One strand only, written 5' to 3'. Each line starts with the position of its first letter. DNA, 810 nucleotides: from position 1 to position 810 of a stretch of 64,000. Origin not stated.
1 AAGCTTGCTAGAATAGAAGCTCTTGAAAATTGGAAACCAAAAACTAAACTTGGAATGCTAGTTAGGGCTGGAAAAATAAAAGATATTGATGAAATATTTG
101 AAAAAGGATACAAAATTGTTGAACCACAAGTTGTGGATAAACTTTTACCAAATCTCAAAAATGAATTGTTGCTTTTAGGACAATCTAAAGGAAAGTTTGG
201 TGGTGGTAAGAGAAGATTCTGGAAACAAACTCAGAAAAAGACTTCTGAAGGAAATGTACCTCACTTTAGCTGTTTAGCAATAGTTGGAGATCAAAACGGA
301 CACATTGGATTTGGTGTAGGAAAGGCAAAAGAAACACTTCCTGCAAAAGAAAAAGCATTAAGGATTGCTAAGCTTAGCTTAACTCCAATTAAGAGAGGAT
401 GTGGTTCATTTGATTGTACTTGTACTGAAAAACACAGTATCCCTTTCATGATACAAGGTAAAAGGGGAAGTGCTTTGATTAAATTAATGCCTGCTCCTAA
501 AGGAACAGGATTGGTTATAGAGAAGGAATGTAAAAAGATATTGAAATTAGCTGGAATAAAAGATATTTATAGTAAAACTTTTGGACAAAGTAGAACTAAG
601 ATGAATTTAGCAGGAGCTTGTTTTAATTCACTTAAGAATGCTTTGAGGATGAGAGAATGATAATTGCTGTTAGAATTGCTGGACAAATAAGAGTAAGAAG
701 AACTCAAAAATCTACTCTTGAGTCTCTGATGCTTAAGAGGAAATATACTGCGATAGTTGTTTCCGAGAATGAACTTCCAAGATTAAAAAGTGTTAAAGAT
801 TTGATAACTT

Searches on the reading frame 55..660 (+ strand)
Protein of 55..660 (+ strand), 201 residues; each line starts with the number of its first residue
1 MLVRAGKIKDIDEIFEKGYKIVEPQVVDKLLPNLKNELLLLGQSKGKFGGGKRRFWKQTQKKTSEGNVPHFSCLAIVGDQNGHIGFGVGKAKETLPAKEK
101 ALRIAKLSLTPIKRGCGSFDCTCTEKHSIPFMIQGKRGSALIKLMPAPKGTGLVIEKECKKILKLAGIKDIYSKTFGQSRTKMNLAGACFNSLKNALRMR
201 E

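Call 34: search_protein_families(library=pfam, proteins=[window:55-660:+], max_evalue=0.0001)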
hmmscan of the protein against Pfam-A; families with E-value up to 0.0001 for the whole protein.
window:55-660:+ (201 aa): 2 families
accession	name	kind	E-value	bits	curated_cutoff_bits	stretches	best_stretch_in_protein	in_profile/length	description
PF03719.21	Ribosomal_S5_C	-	1.4e-19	69.8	21.5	1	135-196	1-61/71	Ribosomal protein S5, C-terminal domain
PF00333.26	Ribosomal_S5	-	8.8e-17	61.3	27.1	1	57-113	9-65/65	Ribosomal protein S5, N-terminal domain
